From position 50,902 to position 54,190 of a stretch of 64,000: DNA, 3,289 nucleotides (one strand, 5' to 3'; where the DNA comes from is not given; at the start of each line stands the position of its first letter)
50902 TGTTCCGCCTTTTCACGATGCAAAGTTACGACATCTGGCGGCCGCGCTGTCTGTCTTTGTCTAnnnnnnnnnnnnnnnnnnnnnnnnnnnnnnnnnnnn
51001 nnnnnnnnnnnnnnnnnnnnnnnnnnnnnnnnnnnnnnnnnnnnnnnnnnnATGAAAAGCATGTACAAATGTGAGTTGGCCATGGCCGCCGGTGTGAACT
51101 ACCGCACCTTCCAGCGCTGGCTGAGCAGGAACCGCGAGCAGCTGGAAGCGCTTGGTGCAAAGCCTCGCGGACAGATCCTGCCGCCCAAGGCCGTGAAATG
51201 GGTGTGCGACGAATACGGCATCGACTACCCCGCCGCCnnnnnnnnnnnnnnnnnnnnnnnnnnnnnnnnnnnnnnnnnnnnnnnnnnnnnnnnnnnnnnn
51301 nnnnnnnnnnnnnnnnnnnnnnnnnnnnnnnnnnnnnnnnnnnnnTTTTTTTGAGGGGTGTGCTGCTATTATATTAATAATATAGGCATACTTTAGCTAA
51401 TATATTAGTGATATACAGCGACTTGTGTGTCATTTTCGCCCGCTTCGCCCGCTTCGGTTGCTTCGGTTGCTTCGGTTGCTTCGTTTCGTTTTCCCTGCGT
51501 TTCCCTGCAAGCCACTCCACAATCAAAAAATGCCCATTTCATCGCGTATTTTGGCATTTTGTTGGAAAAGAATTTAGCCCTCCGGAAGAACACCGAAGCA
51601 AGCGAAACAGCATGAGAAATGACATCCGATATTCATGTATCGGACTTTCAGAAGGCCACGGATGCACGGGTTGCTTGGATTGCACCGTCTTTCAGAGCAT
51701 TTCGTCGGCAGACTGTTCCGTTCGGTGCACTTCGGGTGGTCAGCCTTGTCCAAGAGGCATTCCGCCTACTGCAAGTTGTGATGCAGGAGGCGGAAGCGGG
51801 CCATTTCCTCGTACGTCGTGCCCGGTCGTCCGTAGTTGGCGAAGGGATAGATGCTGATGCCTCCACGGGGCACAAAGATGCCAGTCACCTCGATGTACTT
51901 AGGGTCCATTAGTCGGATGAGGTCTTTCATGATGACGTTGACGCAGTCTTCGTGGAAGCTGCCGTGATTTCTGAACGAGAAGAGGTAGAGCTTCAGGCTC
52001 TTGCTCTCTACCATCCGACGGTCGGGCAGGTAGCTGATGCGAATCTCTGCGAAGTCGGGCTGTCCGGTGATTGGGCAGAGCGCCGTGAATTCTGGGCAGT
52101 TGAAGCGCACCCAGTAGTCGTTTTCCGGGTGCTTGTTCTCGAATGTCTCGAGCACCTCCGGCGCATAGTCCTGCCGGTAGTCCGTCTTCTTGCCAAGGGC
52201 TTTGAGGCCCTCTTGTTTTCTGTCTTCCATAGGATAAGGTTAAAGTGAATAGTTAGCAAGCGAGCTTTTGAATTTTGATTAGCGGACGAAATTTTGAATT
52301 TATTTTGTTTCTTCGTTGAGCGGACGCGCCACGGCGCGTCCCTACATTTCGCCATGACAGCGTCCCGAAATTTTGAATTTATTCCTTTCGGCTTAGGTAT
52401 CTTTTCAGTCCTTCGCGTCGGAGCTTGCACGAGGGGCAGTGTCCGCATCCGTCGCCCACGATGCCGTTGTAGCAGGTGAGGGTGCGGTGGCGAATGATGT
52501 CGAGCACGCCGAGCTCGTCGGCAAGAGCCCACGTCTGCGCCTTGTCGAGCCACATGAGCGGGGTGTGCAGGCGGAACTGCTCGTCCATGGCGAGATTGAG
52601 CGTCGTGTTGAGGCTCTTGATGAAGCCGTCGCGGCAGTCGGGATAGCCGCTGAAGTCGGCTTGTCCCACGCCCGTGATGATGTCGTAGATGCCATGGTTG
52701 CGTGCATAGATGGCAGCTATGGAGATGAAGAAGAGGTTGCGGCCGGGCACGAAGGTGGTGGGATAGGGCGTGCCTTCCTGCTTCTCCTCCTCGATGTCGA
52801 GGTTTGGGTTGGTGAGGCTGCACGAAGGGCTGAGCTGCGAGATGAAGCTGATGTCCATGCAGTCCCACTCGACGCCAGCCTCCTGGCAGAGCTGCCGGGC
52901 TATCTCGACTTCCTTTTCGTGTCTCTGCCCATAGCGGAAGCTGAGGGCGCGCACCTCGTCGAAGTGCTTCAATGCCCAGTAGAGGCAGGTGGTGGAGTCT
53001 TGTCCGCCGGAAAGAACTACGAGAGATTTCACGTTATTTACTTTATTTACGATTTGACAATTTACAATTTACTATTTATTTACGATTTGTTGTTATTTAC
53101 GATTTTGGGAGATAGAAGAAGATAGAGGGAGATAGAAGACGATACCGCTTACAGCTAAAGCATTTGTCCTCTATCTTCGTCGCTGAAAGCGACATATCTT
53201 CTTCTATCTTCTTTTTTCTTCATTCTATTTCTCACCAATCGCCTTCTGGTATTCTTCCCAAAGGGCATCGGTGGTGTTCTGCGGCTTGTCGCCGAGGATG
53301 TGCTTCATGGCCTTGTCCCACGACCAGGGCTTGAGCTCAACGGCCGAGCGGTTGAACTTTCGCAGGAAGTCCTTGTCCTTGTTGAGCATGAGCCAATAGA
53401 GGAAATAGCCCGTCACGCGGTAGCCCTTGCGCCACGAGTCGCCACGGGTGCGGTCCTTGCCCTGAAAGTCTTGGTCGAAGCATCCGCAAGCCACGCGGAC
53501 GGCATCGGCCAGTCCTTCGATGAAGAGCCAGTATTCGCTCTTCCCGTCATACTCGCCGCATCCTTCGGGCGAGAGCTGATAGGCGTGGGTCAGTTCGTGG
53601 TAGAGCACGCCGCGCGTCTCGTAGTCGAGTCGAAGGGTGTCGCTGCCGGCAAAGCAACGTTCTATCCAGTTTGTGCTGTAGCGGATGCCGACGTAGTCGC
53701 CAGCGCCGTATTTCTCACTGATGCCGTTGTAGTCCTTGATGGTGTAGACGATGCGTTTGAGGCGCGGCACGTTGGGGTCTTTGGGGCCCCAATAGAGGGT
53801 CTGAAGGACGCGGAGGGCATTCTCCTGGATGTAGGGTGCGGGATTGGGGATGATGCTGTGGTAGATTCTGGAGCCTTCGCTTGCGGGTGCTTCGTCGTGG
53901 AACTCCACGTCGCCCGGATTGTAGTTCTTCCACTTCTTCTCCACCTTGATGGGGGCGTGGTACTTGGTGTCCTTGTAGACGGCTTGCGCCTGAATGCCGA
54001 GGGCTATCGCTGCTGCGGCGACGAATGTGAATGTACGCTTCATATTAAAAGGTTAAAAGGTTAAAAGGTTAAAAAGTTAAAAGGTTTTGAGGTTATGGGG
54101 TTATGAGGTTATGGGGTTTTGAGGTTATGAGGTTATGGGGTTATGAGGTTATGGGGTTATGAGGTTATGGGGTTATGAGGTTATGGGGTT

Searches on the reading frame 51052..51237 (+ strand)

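Call 43: search_protein_families(library=pfam, proteins=[window:51052-51237:+], max_evalue=0.01)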
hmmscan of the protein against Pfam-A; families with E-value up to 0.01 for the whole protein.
window:51052-51237:+ (62 aa): 3 families
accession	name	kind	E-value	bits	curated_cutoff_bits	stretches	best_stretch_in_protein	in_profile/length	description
PF13518.12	HTH_28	-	0.0015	19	25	0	12-40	21-50/52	Helix-turn-helix domain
PF13384.12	HTH_23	-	0.0037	17.5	24.6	1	14-34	28-49/50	Homeodomain-like domain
PF13551.12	HTH_29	-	0.0074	16.8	28.1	0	7-40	16-50/64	Winged helix-turn helix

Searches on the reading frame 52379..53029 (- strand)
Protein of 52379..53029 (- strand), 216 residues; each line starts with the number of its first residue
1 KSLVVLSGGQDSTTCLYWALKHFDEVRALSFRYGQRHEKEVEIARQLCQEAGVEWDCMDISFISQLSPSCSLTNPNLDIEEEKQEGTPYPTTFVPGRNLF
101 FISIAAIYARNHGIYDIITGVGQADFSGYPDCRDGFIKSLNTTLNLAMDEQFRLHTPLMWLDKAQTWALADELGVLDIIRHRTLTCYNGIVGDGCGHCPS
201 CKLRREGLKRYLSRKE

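Call 43: search_protein_families(library=pfam, proteins=[window:52379-53029:-], max_evalue=0.01)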
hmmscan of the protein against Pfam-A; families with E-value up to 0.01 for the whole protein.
window:52379-53029:- (216 aa): 6 families
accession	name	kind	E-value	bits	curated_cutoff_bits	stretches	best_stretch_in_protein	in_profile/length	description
PF06508.19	QueC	-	2.8e-79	265.9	22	1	1-211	1-209/210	Queuosine biosynthesis protein QueC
PF02540.23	NAD_synthase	-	0.00014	21.6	21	1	4-65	23-86/242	NAD synthase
PF00733.27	Asn_synthase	-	0.00094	19.4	21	1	4-56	22-75/354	Asparagine synthase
PF01171.26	ATP_bind_3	-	0.0013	18.9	27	1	2-58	2-64/182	PP-loop family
PF02568.20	ThiI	-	0.0031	17.6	20.5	0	2-186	6-172/197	Thiamine biosynthesis protein (ThiI)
PF01902.24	Diphthami_syn_2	-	0.0061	16.5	23.2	1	1-29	2-29/219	Diphthamide synthase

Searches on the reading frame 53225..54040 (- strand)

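Call 43: search_protein_families(library=pfam, proteins=[window:53225-54040:-], max_evalue=0.01)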
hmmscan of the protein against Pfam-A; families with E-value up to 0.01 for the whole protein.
window:53225-54040:- (271 aa): 1 family
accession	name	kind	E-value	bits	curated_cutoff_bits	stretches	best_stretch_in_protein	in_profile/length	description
PF04450.18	BSP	-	1.9e-41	142.6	23.8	1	45-264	6-207/207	Peptidase of plants and bacteria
